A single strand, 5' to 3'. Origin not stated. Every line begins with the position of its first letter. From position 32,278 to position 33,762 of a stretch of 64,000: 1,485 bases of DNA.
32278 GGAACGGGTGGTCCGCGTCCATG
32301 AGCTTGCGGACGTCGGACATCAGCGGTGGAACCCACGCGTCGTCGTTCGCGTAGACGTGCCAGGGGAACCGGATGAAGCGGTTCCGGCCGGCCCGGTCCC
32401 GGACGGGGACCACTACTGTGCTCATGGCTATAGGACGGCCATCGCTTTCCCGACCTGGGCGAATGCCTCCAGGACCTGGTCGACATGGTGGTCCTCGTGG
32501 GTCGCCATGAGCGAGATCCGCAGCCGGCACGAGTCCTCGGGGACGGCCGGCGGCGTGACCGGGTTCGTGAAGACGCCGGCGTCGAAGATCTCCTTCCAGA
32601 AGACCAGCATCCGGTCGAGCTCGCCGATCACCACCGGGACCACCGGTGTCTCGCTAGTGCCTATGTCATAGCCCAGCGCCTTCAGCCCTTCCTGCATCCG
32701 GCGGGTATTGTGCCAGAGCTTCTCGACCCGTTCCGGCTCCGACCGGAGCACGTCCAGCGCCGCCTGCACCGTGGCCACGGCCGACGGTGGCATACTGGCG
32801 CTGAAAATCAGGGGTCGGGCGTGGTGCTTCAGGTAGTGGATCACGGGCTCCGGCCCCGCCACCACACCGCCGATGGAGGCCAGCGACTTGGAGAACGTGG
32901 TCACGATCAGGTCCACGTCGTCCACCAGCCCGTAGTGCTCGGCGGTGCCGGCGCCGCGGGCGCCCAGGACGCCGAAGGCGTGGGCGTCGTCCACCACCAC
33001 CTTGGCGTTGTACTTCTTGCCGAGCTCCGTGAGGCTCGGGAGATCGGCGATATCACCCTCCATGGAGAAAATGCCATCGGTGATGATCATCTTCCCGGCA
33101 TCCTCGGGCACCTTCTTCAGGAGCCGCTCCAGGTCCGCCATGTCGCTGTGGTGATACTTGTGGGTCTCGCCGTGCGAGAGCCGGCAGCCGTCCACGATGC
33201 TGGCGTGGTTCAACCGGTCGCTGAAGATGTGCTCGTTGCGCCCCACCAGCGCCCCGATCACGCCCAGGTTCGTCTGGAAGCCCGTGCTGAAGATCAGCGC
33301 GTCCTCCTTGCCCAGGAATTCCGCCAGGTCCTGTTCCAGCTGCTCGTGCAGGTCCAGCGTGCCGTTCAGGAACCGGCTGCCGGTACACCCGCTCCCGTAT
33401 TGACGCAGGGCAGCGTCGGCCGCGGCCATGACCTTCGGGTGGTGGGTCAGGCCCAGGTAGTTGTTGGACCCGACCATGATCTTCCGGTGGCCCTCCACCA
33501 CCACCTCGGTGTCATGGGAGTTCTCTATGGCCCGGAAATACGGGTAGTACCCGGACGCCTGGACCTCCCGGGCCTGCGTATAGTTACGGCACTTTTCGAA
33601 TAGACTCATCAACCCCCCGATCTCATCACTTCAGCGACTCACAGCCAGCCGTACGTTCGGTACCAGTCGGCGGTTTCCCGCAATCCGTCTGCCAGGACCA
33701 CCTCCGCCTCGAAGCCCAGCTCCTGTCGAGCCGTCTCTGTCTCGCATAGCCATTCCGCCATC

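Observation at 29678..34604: Compact sphingoid- or capnoid-type lipid biosynthesis operon with a PAP2_3 head-group enzyme and a CPBP protease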

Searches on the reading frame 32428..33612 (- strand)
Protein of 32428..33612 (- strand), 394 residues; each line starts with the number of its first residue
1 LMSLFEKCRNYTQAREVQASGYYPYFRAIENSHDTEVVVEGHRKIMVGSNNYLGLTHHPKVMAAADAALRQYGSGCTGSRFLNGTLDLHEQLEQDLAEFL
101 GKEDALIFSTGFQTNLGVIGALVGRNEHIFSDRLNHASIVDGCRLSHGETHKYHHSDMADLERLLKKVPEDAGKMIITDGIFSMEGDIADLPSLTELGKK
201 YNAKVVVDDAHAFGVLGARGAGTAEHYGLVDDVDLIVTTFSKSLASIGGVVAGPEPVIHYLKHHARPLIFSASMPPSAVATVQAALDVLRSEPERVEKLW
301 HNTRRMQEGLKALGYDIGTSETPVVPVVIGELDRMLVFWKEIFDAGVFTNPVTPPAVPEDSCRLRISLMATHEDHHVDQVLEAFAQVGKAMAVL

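Call 3: search_protein_families(library=pfam, proteins=[window:32428-33612:-], max_evalue=0.01)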
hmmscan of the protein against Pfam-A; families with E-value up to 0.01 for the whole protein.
window:32428-33612:- (394 aa): 4 families
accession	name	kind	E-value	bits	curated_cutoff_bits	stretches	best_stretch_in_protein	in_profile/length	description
PF00155.27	Aminotran_1_2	-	3.5e-61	207.8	19.7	1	44-384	3-361/361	Aminotransferase class I and II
PF01212.27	Beta_elim_lyase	-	1.6e-08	34.7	27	1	90-317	35-272/288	Beta-eliminating lyase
PF01053.26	Cys_Met_Meta_PP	-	5.3e-06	25.7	27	1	79-216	47-181/381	Cys/Met metabolism PLP-dependent enzyme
PF01041.23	DegT_DnrJ_EryC1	-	0.0023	17.7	19.8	0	183-215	120-152/360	DegT/DnrJ/EryC1/StrS aminotransferase family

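Call 4: search_protein_families(library=ncbifam, proteins=[window:32428-33612:-], max_evalue=0.01)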
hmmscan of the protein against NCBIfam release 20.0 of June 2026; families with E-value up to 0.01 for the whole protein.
window:32428-33612:- (394 aa): 26 families (the best 25 are shown)
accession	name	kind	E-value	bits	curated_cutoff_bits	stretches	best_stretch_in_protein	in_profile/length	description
NF047600.1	SerpalmtaseCFB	equivalog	2.4e-165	550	640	1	4-391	5-392/395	serine palmitoyltransferase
TIGR01825.1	gly_Cac_T_rel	subfamily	1.3e-128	428.9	535.4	1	16-394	7-385/385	BioF/Kbl family PLP-dependent acyltransferase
TIGR00858.1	bioF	equivalog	1.9e-125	418.4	426.45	1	28-384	7-364/365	8-amino-7-oxononanoate synthase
NF047599.1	SerpalmtaseBetaP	equivalog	2.7e-124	414.8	500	1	2-391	1-393/394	serine palmitoyltransferase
NF005394.0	PRK06939.1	equivalog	1.3e-121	406.1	460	1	13-393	12-396/397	glycine C-acetyltransferase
NF047603.1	SerpalmtaseAlphaP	equivalog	2.2e-105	352.6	670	1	28-394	30-399/399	serine palmitoyltransferase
TIGR01822.1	2am3keto_CoA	equivalog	3.6e-103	345.5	493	1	15-393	10-392/393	glycine C-acetyltransferase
TIGR01821.1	5aminolev_synth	equivalog_domain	1e-79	268.3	338.55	1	40-392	42-398/402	5-aminolevulinate synthase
NF005526.0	PRK07179.1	equivalog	7.4e-67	225.7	428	1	35-389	43-397/407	alpha-hydroxyketone-type quorum-sensing autoinducer synthase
NF005697.0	PRK07505.1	subfamily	6.9e-41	140.2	342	1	28-389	34-400/405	hypothetical protein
NF004608.1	PRK05937.1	equivalog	9.7e-38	129.9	399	1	50-304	10-272/366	8-amino-7-oxononanoate synthase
NF000586.1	PRK00011.1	subfamily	1.5e-10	40.4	335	1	46-322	21-302/404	serine hydroxymethyltransferase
NF041359.1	GntG_guanitoxin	subfamily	4.2e-07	29.4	230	1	91-384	42-341/343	GntG family PLP-dependent aldolase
NF002877.0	PRK03317.1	equivalog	6.8e-05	21.8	409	1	161-356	154-344/374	histidinol-phosphate transaminase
TIGR03588.1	PseC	equivalog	0.00018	20.6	423.5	1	90-215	33-162/380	UDP-4-amino-4,6-dideoxy-N-acetyl-beta-L-altrosamine transaminase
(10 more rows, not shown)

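Call 6: search_solved_structures(query=window:32428-33612:-, max_evalue=1e-20)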
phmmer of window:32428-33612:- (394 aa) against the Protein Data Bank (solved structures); distinct sequences matched with E-value up to 1e-20: 50.
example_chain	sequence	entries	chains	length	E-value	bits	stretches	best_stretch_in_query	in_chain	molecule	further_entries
8guh_A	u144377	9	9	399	3.6e-131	440.9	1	4-389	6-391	Serine palmitoyltransferase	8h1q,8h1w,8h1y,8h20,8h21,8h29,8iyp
3a2b_A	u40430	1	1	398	3.6e-131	440.8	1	4-389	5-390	Serine palmitoyltransferase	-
2x8u_A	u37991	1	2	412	3.3e-94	319.2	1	33-393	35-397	SERINE PALMITOYLTRANSFERASE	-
8s1y_A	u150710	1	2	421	4.1e-93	315.6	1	9-393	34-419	8-amino-7-oxononanoate synthase/2-amino-3-ketobutyrate coenzyme A ligase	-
7poa_A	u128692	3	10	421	1.1e-92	314.2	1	9-393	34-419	8-amino-7-oxononanoate synthase/2-amino-3-ketobutyrate coenzyme A ligase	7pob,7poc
2jgt_A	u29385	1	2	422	4.4e-90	305.6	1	32-393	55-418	SERINE PALMITOYLTRANSFERASE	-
2jg2_A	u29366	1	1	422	4.7e-90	305.5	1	32-393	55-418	SERINE PALMITOYLTRANSFERASE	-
2w8j_A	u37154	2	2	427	5e-90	305.4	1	32-393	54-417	SERINE PALMITOYLTRANSFERASE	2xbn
2w8t_A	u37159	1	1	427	6.7e-90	305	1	32-393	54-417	SERINE PALMITOYLTRANSFERASE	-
2w8v_A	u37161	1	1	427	9.2e-90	304.6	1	32-393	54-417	SERINE PALMITOYLTRANSFERASE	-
2w8u_A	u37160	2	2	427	9.4e-90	304.5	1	32-393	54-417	SERINE PALMITOYLTRANSFERASE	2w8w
4bmk_A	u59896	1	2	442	3.7e-89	302.6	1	32-393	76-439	SERINE PALMITOYLTRANSFERASE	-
3tqx_A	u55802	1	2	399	1.4e-84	287.5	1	17-392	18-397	2-amino-3-ketobutyrate coenzyme A ligase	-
7v58_A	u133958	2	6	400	1.4e-80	274.3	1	12-393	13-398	2-amino-3-ketobutyrate coenzyme A ligase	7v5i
1fc4_A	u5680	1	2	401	2e-80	273.9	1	16-393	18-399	2-AMINO-3-KETOBUTYRATE CONENZYME A LIGASE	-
28eh_A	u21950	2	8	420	6.8e-74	252.3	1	18-389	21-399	Cysteate-C-fatty acyltransferase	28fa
7u7h_A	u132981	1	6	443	2.1e-71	244.1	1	19-387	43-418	7-keto-8-aminopelargonate synthetase-like enzyme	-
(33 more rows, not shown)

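Call 48: search_solved_structures(query=window:32428-33609:-, max_evalue=1e-85, show_alignments=5)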
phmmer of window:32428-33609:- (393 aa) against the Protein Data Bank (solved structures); distinct sequences matched with E-value up to 1e-85: 12.
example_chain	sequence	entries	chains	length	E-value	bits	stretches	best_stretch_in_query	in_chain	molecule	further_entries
8guh_A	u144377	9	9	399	3.9e-131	440.7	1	3-388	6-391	Serine palmitoyltransferase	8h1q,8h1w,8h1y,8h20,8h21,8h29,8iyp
3a2b_A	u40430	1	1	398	3.9e-131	440.7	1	3-388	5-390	Serine palmitoyltransferase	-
2x8u_A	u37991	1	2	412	3.5e-94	319.1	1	32-392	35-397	SERINE PALMITOYLTRANSFERASE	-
8s1y_A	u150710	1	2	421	5.1e-93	315.3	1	12-392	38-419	8-amino-7-oxononanoate synthase/2-amino-3-ketobutyrate coenzyme A ligase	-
7poa_A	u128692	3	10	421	1.3e-92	313.9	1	12-392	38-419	8-amino-7-oxononanoate synthase/2-amino-3-ketobutyrate coenzyme A ligase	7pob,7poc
2jgt_A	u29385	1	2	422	4.5e-90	305.6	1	31-392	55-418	SERINE PALMITOYLTRANSFERASE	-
2jg2_A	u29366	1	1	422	4.8e-90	305.5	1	31-392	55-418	SERINE PALMITOYLTRANSFERASE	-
2w8j_A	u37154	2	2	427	5e-90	305.4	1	31-392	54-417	SERINE PALMITOYLTRANSFERASE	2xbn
2w8t_A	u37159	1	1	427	6.8e-90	305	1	31-392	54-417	SERINE PALMITOYLTRANSFERASE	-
2w8v_A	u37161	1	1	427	9.3e-90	304.5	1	31-392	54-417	SERINE PALMITOYLTRANSFERASE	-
2w8u_A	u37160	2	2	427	9.5e-90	304.5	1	31-392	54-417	SERINE PALMITOYLTRANSFERASE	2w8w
4bmk_A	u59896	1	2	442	3.7e-89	302.6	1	31-392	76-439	SERINE PALMITOYLTRANSFERASE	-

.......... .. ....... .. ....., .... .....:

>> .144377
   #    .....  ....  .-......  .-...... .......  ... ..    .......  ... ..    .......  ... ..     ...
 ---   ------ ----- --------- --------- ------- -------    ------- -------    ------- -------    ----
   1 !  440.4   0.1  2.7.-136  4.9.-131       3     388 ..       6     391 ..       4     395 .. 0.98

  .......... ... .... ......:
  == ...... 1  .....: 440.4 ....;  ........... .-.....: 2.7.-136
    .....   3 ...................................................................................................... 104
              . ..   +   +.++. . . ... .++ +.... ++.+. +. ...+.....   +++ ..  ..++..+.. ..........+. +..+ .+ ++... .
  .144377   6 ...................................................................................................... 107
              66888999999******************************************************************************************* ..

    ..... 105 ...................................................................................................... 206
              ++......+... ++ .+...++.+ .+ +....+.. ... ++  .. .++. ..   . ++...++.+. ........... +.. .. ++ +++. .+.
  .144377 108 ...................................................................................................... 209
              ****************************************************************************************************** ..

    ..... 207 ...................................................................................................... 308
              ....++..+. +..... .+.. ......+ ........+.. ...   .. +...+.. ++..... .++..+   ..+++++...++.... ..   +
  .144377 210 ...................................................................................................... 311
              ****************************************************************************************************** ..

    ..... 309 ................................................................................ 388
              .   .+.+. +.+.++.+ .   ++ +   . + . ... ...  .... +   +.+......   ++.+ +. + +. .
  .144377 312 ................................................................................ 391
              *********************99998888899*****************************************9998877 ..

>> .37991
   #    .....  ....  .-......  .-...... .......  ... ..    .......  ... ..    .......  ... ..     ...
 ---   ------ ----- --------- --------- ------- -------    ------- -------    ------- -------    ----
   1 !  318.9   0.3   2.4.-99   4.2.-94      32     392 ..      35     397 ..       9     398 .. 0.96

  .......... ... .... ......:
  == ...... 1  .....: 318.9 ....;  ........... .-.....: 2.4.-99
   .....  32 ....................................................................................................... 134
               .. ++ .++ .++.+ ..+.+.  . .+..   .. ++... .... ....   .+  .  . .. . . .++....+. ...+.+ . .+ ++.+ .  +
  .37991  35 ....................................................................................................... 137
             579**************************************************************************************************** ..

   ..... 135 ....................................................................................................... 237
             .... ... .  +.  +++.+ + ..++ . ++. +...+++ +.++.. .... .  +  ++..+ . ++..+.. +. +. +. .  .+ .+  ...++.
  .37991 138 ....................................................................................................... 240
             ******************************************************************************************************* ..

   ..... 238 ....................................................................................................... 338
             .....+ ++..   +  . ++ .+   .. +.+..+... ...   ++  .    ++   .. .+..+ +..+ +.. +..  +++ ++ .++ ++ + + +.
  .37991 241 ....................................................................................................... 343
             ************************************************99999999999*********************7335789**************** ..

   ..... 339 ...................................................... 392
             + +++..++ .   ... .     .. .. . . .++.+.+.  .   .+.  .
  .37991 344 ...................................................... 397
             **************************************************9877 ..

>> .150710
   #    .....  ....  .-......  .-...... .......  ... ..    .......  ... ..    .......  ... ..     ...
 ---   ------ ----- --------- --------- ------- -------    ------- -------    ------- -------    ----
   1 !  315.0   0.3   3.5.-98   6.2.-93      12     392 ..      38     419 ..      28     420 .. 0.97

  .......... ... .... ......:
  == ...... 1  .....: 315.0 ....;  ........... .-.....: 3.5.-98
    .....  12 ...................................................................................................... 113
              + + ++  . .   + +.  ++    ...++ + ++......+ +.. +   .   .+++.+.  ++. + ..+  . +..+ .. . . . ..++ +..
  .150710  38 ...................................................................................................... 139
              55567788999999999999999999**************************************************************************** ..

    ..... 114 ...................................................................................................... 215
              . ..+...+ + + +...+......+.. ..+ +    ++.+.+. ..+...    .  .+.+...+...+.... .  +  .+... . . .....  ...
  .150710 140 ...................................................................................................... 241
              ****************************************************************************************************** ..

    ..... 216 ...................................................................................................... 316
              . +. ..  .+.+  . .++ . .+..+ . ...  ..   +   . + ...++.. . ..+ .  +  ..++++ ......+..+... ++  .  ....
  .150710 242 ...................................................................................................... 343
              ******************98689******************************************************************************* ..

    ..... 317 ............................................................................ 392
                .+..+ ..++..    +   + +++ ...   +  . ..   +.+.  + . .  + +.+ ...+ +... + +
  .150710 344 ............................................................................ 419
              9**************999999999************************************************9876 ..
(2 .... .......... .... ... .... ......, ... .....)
